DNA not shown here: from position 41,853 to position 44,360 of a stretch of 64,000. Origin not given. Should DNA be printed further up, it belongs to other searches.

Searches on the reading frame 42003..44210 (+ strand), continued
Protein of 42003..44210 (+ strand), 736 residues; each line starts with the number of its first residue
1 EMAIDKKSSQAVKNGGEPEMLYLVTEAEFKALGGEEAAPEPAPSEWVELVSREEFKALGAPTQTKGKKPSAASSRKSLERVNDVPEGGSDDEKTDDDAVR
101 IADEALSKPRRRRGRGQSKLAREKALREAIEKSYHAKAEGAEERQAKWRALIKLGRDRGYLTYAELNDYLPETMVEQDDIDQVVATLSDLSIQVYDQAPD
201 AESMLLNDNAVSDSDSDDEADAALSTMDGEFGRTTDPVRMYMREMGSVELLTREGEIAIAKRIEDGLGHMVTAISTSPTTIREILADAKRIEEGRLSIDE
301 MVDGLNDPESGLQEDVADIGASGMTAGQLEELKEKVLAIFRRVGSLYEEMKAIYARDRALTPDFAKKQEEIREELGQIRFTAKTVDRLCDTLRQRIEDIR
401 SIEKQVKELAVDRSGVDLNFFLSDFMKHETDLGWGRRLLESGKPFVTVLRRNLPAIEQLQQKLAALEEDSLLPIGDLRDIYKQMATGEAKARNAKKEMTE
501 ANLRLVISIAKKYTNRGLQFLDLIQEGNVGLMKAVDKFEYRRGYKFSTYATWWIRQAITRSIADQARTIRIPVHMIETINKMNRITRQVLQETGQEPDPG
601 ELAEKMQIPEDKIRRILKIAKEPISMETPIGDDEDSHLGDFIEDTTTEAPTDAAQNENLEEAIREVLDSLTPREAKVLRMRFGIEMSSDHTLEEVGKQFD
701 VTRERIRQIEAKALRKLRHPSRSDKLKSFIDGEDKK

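Call 14: find_homologous_proteins(query=window:42003-44210:+, max_evalue=1e-10)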
Query window:42003-44210:+ (736 aa): 8000 proteins with E <= 1e-10 among 8000 candidates; the best 120 are listed.
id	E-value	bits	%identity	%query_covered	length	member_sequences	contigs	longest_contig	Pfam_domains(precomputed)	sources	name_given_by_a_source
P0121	0.0e+0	1589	100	100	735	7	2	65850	PF04546.20,PF04545.23,PF00140.26,PF03979.20,PF04542.21,PF04539.23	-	-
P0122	0.0e+0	1274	80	100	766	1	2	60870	PF04546.20,PF04545.23,PF00140.26,PF03979.20,PF04542.21,PF04539.23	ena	-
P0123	0.0e+0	1273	79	100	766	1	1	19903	PF04546.20,PF04545.23,PF00140.26,PF03979.20,PF04542.21,PF04539.23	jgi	-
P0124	0.0e+0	1271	89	87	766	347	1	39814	PF04546.20,PF04545.23,PF00140.26,PF03979.20,PF04542.21,PF04539.23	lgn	-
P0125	0.0e+0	1270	89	87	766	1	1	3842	PF04546.20,PF04545.23,PF00140.26,PF03979.20,PF04542.21,PF04539.23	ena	-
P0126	0.0e+0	1227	79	98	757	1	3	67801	PF04546.20,PF04545.23,PF00140.26,PF03979.20,PF04542.21,PF04539.23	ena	-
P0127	0.0e+0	1218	78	100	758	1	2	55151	PF04546.20,PF04545.23,PF00140.26,PF03979.20,PF04542.21,PF04539.23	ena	-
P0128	0.0e+0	1218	79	98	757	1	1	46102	PF04546.20,PF04545.23,PF00140.26,PF03979.20,PF04542.21,PF04539.23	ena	-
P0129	0.0e+0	1199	78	98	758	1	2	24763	PF04546.20,PF04545.23,PF00140.26,PF03979.20,PF04542.21,PF04539.23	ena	-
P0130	0.0e+0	1196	77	97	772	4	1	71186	PF04546.20,PF04545.23,PF00140.26,PF03979.20,PF04542.21,PF04539.23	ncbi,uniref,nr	ncbi:RNA polymerase sigma factor RpoD [Mesosutterella sp. OilRF-GAM-744-9]|uniref:RNA polymerase sig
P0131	0.0e+0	1167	74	100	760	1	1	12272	PF04546.20,PF04545.23,PF00140.26,PF03979.20,PF04542.21,PF04539.23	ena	-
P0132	0.0e+0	1167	77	98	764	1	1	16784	PF04546.20,PF04545.23,PF00140.26,PF03979.20,PF04542.21,PF04539.23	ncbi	-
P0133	0.0e+0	1136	71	99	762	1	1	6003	PF04546.20,PF04545.23,PF00140.26,PF03979.20,PF04542.21,PF04539.23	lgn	-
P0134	3.6e-273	927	64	91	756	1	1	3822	PF04546.20,PF04545.23,PF00140.26,PF03979.20,PF04542.21,PF04539.23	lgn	-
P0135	2.2e-272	924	63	93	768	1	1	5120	PF04546.20,PF04545.23,PF00140.26,PF03979.20,PF04542.21,PF04539.23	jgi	jgi:RNA polymerase primary sigma factor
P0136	6.6e-272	922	65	90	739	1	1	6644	PF04546.20,PF04545.23,PF00140.26,PF03979.20,PF04542.21,PF04539.23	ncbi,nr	ncbi:MAG TPA: RNA polymerase sigma factor RpoD [Burkholderiaceae bacterium]|nr:RNA polymerase sigma 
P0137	8.3e-271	919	65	88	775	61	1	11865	PF04546.20,PF04545.23,PF00140.26,PF03979.20,PF04542.21,PF04539.23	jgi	jgi:RNA polymerase primary sigma factor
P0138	1.4e-270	918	63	91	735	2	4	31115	PF04546.20,PF04545.23,PF00140.26,PF03979.20,PF04542.21,PF04539.23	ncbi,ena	-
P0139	2.4e-270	917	64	90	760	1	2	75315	PF04546.20,PF04545.23,PF00140.26,PF03979.20,PF04542.21,PF04539.23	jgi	jgi:RNA polymerase primary sigma factor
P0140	3.1e-270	917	67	84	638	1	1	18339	PF04546.20,PF04545.23,PF00140.26,PF03979.20,PF04542.21,PF04539.23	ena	-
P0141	3.7e-270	917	63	94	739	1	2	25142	PF04546.20,PF04545.23,PF00140.26,PF03979.20,PF04542.21,PF04539.23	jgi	jgi:RNA polymerase primary sigma factor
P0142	1.9e-269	914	64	90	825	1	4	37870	PF04546.20,PF04545.23,PF00140.26,PF03979.20,PF04542.21,PF04539.23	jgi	jgi:RNA polymerase primary sigma factor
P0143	3.0e-269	914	65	88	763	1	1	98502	PF04546.20,PF04545.23,PF00140.26,PF03979.20,PF04542.21,PF04539.23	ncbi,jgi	jgi:RNA polymerase primary sigma factor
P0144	3.4e-269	913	65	86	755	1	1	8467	PF04546.20,PF04545.23,PF00140.26,PF03979.20,PF04542.21,PF04539.23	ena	-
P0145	3.8e-269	913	65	88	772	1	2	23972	PF04546.20,PF04545.23,PF00140.26,PF03979.20,PF04542.21,PF04539.23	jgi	jgi:RNA polymerase primary sigma factor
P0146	3.9e-269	913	65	88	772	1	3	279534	PF04546.20,PF04545.23,PF00140.26,PF03979.20,PF04542.21,PF04539.23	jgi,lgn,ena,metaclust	metaclust:\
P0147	4.6e-269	913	63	92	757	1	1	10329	PF04546.20,PF04545.23,PF00140.26,PF03979.20,PF04542.21,PF04539.23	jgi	jgi:RNA polymerase primary sigma factor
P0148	8.1e-269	912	63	92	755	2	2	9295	PF04546.20,PF04545.23,PF00140.26,PF03979.20,PF04542.21,PF04539.23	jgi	-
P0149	8.8e-269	912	63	92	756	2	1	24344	PF04546.20,PF04545.23,PF00140.26,PF03979.20,PF04542.21,PF04539.23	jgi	jgi:RNA polymerase primary sigma factor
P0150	1.1e-268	912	63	91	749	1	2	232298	PF04546.20,PF04545.23,PF00140.26,PF03979.20,PF04542.21,PF04539.23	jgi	jgi:RNA polymerase primary sigma factor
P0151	1.6e-268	911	64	90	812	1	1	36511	PF04546.20,PF04545.23,PF00140.26,PF03979.20,PF04542.21,PF04539.23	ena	-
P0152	1.7e-268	911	63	91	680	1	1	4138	PF04546.20,PF04545.23,PF00140.26,PF03979.20,PF04542.21,PF04539.23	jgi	-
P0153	1.8e-268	911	65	88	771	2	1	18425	PF04546.20,PF04545.23,PF00140.26,PF03979.20,PF04542.21,PF04539.23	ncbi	ncbi:MAG: RNA polymerase sigma factor RpoD [Pseudomonadota bacterium]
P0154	2.1e-268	911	64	90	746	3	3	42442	PF04546.20,PF04545.23,PF00140.26,PF03979.20,PF04542.21,PF04539.23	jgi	jgi:RNA polymerase primary sigma factor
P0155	3.0e-268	910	62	93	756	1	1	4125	PF04546.20,PF04545.23,PF00140.26,PF03979.20,PF04542.21,PF04539.23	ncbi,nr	ncbi:MAG TPA: RNA polymerase sigma factor RpoD [Burkholderiaceae bacterium]|nr:RNA polymerase sigma 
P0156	3.8e-268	910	63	92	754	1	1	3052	PF04546.20,PF04545.23,PF00140.26,PF03979.20,PF04542.21,PF04539.23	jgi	jgi:RNA polymerase primary sigma factor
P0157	4.3e-268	910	65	88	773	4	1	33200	PF04546.20,PF04545.23,PF00140.26,PF03979.20,PF04542.21,PF04539.23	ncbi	-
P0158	4.7e-268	910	62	95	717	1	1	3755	PF04546.20,PF04545.23,PF00140.26,PF03979.20,PF04542.21,PF04539.23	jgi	jgi:RNA polymerase primary sigma factor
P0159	7.5e-268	909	62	95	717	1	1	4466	PF04546.20,PF04545.23,PF00140.26,PF03979.20,PF04542.21,PF04539.23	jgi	jgi:RNA polymerase primary sigma factor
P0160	9.4e-268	909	65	88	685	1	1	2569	PF04546.20,PF04545.23,PF00140.26,PF03979.20,PF04542.21,PF04539.23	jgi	jgi:RNA polymerase primary sigma factor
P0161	9.6e-268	909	62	94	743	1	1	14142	PF04546.20,PF04545.23,PF00140.26,PF03979.20,PF04542.21,PF04539.23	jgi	jgi:RNA polymerase primary sigma factor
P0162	1.0e-267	909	64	88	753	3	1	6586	PF04546.20,PF04545.23,PF00140.26,PF03979.20,PF04542.21,PF04539.23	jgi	jgi:RNA polymerase primary sigma factor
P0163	1.3e-267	908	64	90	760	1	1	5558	PF04546.20,PF04545.23,PF00140.26,PF03979.20,PF04542.21,PF04539.23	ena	-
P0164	1.4e-267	908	64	90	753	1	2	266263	PF04546.20,PF04545.23,PF00140.26,PF03979.20,PF04542.21,PF04539.23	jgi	jgi:RNA polymerase primary sigma factor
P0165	1.6e-267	908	65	88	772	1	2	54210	PF04546.20,PF04545.23,PF00140.26,PF03979.20,PF04542.21,PF04539.23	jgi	jgi:RNA polymerase primary sigma factor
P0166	1.7e-267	908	64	90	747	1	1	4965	PF04546.20,PF04545.23,PF00140.26,PF03979.20,PF04542.21,PF04539.23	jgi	jgi:RNA polymerase primary sigma factor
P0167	1.8e-267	908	64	90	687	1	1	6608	PF04546.20,PF04545.23,PF00140.26,PF03979.20,PF04542.21,PF04539.23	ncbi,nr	ncbi:MAG: RNA polymerase sigma factor RpoD, partial [Burkholderiaceae bacterium]|nr:RNA polymerase s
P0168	1.9e-267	908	64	90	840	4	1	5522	PF04546.20,PF04545.23,PF00140.26,PF03979.20,PF04542.21,PF04539.23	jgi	jgi:RNA polymerase primary sigma factor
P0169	2.0e-267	908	65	88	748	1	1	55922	PF04546.20,PF04545.23,PF00140.26,PF03979.20,PF04542.21,PF04539.23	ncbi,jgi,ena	jgi:RNA polymerase primary sigma factor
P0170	2.1e-267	908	64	91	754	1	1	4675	PF04546.20,PF04545.23,PF00140.26,PF03979.20,PF04542.21,PF04539.23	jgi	jgi:RNA polymerase primary sigma factor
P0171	2.3e-267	907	63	91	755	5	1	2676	PF04546.20,PF04545.23,PF00140.26,PF03979.20,PF04542.21,PF04539.23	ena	-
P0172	2.9e-267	907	64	90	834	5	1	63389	PF04546.20,PF04545.23,PF00140.26,PF03979.20,PF04542.21,PF04539.23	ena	-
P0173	3.1e-267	907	65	88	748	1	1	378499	PF04546.20,PF04545.23,PF00140.26,PF03979.20,PF04542.21,PF04539.23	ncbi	-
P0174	3.4e-267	907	62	94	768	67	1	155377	PF04546.20,PF04545.23,PF00140.26,PF03979.20,PF04542.21,PF04539.23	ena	-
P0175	3.6e-267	907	64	90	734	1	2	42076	PF04546.20,PF04545.23,PF00140.26,PF03979.20,PF04542.21,PF04539.23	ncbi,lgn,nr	ncbi:MAG: RNA polymerase sigma factor RpoD [Sutterellaceae bacterium]|nr:RNA polymerase sigma factor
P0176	3.7e-267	907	64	91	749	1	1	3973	PF04546.20,PF04545.23,PF00140.26,PF03979.20,PF04542.21,PF04539.23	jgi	jgi:RNA polymerase primary sigma factor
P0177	4.6e-267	906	65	86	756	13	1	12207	PF04546.20,PF04545.23,PF00140.26,PF03979.20,PF04542.21,PF04539.23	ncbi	-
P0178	4.7e-267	906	65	88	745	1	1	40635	PF04546.20,PF04545.23,PF00140.26,PF03979.20,PF04542.21,PF04539.23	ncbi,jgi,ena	jgi:RNA polymerase primary sigma factor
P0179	4.8e-267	906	65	88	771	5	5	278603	PF04546.20,PF04545.23,PF00140.26,PF03979.20,PF04542.21,PF04539.23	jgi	jgi:RNA polymerase primary sigma factor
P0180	5.0e-267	906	62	94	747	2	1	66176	PF04546.20,PF04545.23,PF00140.26,PF03979.20,PF04542.21,PF04539.23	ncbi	-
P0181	6.2e-267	906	64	90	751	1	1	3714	PF04546.20,PF04545.23,PF00140.26,PF03979.20,PF04542.21,PF04539.23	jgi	jgi:RNA polymerase primary sigma factor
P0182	6.5e-267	906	65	88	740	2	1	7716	PF04546.20,PF04545.23,PF00140.26,PF03979.20,PF04542.21,PF04539.23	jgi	-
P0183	6.6e-267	906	65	88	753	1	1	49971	PF04546.20,PF04545.23,PF00140.26,PF03979.20,PF04542.21,PF04539.23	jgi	jgi:RNA polymerase primary sigma factor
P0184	7.6e-267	906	64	90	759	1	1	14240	PF04546.20,PF04545.23,PF00140.26,PF03979.20,PF04542.21,PF04539.23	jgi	jgi:RNA polymerase primary sigma factor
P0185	7.6e-267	906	65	88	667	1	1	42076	PF04546.20,PF04545.23,PF00140.26,PF03979.20,PF04542.21,PF04539.23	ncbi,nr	ncbi:MAG: RNA polymerase sigma factor RpoD [Burkholderiaceae bacterium]|nr:RNA polymerase sigma fact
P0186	7.6e-267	906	62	95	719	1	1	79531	PF04546.20,PF04545.23,PF00140.26,PF03979.20,PF04542.21,PF04539.23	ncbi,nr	ncbi:MAG TPA: RNA polymerase sigma factor RpoD [Burkholderiaceae bacterium]|nr:RNA polymerase sigma 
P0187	8.1e-267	906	64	90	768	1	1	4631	PF04546.20,PF04545.23,PF00140.26,PF03979.20,PF04542.21,PF04539.23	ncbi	-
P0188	8.2e-267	906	63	91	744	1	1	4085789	PF04546.20,PF04545.23,PF00140.26,PF03979.20,PF04542.21,PF04539.23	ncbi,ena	-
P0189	8.3e-267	906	64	88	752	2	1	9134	PF04546.20,PF04545.23,PF00140.26,PF03979.20,PF04542.21,PF04539.23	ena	-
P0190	8.5e-267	906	63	91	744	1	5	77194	PF04546.20,PF04545.23,PF00140.26,PF03979.20,PF04542.21,PF04539.23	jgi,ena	jgi:RNA polymerase primary sigma factor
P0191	9.9e-267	905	64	90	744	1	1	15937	PF04546.20,PF04545.23,PF00140.26,PF03979.20,PF04542.21,PF04539.23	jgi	jgi:RNA polymerase primary sigma factor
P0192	1.0e-266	905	63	93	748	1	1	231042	PF04546.20,PF04545.23,PF00140.26,PF03979.20,PF04542.21,PF04539.23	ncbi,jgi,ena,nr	ncbi:MAG TPA: RNA polymerase sigma factor RpoD [Burkholderiaceae bacterium]|nr:RNA polymerase sigma 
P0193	1.1e-266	905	63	91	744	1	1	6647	PF04546.20,PF04545.23,PF00140.26,PF03979.20,PF04542.21,PF04539.23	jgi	-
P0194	1.1e-266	905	63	91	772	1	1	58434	PF04546.20,PF04545.23,PF00140.26,PF03979.20,PF04542.21,PF04539.23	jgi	-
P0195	1.4e-266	905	62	95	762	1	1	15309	PF04546.20,PF04545.23,PF00140.26,PF03979.20,PF04542.21,PF04539.23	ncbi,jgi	-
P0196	1.6e-266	905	63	91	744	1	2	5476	PF04546.20,PF04545.23,PF00140.26,PF03979.20,PF04542.21,PF04539.23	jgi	jgi:RNA polymerase primary sigma factor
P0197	1.7e-266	904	63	91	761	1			PF04546.20,PF04545.23,PF00140.26,PF03979.20,PF04542.21,PF04539.23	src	-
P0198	1.9e-266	904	63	90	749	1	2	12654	PF04546.20,PF04545.23,PF00140.26,PF03979.20,PF04542.21,PF04539.23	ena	-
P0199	1.9e-266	904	61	95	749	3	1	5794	PF04546.20,PF04545.23,PF00140.26,PF03979.20,PF04542.21,PF04539.23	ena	-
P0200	2.0e-266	904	61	95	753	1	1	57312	PF04546.20,PF04545.23,PF00140.26,PF03979.20,PF04542.21,PF04539.23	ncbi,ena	-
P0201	2.0e-266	904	63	92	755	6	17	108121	PF04546.20,PF04545.23,PF00140.26,PF03979.20,PF04542.21,PF04539.23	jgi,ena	jgi:RNA polymerase primary sigma factor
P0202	2.2e-266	904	63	90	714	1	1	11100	PF04546.20,PF04545.23,PF00140.26,PF03979.20,PF04542.21,PF04539.23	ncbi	-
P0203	2.3e-266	904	65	88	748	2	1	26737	PF04546.20,PF04545.23,PF00140.26,PF03979.20,PF04542.21,PF04539.23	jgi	jgi:RNA polymerase primary sigma factor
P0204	2.5e-266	904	65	88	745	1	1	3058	PF04546.20,PF04545.23,PF00140.26,PF03979.20,PF04542.21,PF04539.23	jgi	-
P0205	2.5e-266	904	63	91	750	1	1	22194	PF04546.20,PF04545.23,PF00140.26,PF03979.20,PF04542.21,PF04539.23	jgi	-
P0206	2.5e-266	904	63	92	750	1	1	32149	PF04546.20,PF04545.23,PF00140.26,PF03979.20,PF04542.21,PF04539.23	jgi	jgi:RNA polymerase primary sigma factor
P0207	2.8e-266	904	64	88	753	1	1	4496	PF04546.20,PF04545.23,PF00140.26,PF03979.20,PF04542.21,PF04539.23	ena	-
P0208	2.9e-266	904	65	88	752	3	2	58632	PF04546.20,PF04545.23,PF00140.26,PF03979.20,PF04542.21,PF04539.23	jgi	jgi:RNA polymerase primary sigma factor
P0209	2.9e-266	904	62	95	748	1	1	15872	PF04546.20,PF04545.23,PF00140.26,PF03979.20,PF04542.21,PF04539.23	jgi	jgi:RNA polymerase primary sigma factor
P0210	3.5e-266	903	65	88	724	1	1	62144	PF04546.20,PF04545.23,PF00140.26,PF03979.20,PF04542.21,PF04539.23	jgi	jgi:RNA polymerase primary sigma factor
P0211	3.5e-266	903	65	88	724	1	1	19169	PF04546.20,PF04545.23,PF00140.26,PF03979.20,PF04542.21,PF04539.23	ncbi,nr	ncbi:MAG: RNA polymerase sigma factor RpoD [Burkholderiaceae bacterium]|nr:RNA polymerase sigma fact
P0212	3.8e-266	903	64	90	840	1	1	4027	PF04546.20,PF04545.23,PF00140.26,PF03979.20,PF04542.21,PF04539.23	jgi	jgi:RNA polymerase primary sigma factor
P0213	4.5e-266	903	63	91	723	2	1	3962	PF04546.20,PF04545.23,PF00140.26,PF03979.20,PF04542.21,PF04539.23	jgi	-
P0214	4.7e-266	903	63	91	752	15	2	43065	PF04546.20,PF04545.23,PF00140.26,PF03979.20,PF04542.21,PF04539.23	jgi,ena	jgi:RNA polymerase primary sigma factor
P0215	4.9e-266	903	63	92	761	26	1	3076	PF04546.20,PF04545.23,PF00140.26,PF03979.20,PF04542.21,PF04539.23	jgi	-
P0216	6.5e-266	903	64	88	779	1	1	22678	PF04546.20,PF04545.23,PF00140.26,PF03979.20,PF04542.21,PF04539.23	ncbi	-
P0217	7.4e-266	902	63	90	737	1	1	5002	PF04546.20,PF04545.23,PF00140.26,PF03979.20,PF04542.21,PF04539.23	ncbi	-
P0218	7.4e-266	902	65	88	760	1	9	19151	PF04546.20,PF04545.23,PF00140.26,PF03979.20,PF04542.21,PF04539.23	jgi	jgi:RNA polymerase primary sigma factor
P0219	8.1e-266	902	62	92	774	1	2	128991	PF04546.20,PF04545.23,PF00140.26,PF03979.20,PF04542.21,PF04539.23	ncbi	-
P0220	8.4e-266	902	61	95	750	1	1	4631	PF04546.20,PF04545.23,PF00140.26,PF03979.20,PF04542.21,PF04539.23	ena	-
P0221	8.7e-266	902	63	90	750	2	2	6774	PF04546.20,PF04545.23,PF00140.26,PF03979.20,PF04542.21,PF04539.23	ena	-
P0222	8.8e-266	902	62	91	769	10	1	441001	PF04546.20,PF04545.23,PF00140.26,PF03979.20,PF04542.21,PF04539.23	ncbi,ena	-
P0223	9.1e-266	902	63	90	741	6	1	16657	PF04546.20,PF04545.23,PF00140.26,PF03979.20,PF04542.21,PF04539.23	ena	-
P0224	9.2e-266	902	61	95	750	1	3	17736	PF04546.20,PF04545.23,PF00140.26,PF03979.20,PF04542.21,PF04539.23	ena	-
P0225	9.3e-266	902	63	90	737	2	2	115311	PF04546.20,PF04545.23,PF00140.26,PF03979.20,PF04542.21,PF04539.23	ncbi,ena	-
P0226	1.0e-265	902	61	95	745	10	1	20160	PF04546.20,PF04545.23,PF00140.26,PF03979.20,PF04542.21,PF04539.23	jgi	-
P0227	1.0e-265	902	62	92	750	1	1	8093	PF04546.20,PF04545.23,PF00140.26,PF03979.20,PF04542.21,PF04539.23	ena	-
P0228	1.0e-265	902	65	88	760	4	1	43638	PF04546.20,PF04545.23,PF00140.26,PF03979.20,PF04542.21,PF04539.23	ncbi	ncbi:MAG: RNA polymerase sigma factor SigA [Betaproteobacteria bacterium]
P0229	1.1e-265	902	63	90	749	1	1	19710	PF04546.20,PF04545.23,PF00140.26,PF03979.20,PF04542.21,PF04539.23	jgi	jgi:RNA polymerase primary sigma factor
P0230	1.1e-265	902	65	88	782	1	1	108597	PF04546.20,PF04545.23,PF00140.26,PF03979.20,PF04542.21,PF04539.23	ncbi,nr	ncbi:RNA polymerase sigma factor RpoD [Betaproteobacteria bacterium PRO7]|nr:RNA polymerase sigma fa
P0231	1.4e-265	902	61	96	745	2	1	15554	PF04546.20,PF04545.23,PF00140.26,PF03979.20,PF04542.21,PF04539.23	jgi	-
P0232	1.4e-265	901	65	88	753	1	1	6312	PF04546.20,PF04545.23,PF00140.26,PF03979.20,PF04542.21,PF04539.23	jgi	jgi:RNA polymerase primary sigma factor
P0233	1.5e-265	901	62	92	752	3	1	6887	PF04546.20,PF04545.23,PF00140.26,PF03979.20,PF04542.21,PF04539.23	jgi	jgi:RNA polymerase primary sigma factor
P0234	1.5e-265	901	63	92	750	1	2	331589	PF04546.20,PF04545.23,PF00140.26,PF03979.20,PF04542.21,PF04539.23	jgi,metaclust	metaclust:\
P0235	1.6e-265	901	64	90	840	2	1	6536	PF04546.20,PF04545.23,PF00140.26,PF03979.20,PF04542.21,PF04539.23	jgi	jgi:RNA polymerase primary sigma factor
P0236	1.7e-265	901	61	94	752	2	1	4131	PF04546.20,PF04545.23,PF00140.26,PF03979.20,PF04542.21,PF04539.23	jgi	-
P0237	1.9e-265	901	63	90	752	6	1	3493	PF04546.20,PF04545.23,PF00140.26,PF03979.20,PF04542.21,PF04539.23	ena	-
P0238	1.9e-265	901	62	94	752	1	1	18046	PF04546.20,PF04545.23,PF00140.26,PF03979.20,PF04542.21,PF04539.23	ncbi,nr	ncbi:MAG TPA: RNA polymerase sigma factor RpoD [Burkholderiaceae bacterium]|nr:RNA polymerase sigma 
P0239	2.0e-265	901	64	90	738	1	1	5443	PF04546.20,PF04545.23,PF00140.26,PF03979.20,PF04542.21,PF04539.23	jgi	jgi:RNA polymerase primary sigma factor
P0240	2.1e-265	901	64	90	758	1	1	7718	PF04546.20,PF04545.23,PF00140.26,PF03979.20,PF04542.21,PF04539.23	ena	-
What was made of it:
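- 42006..44213 (+): Canonical rpoD (735 aa), referred to as 'gene 1'. About 65% identical to other Burkholderiales RpoD (call 14).
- Checked: Its own start is the ATG at 42006 (735 aa), matching a 100%-identical 735-aa database protein (call 14).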
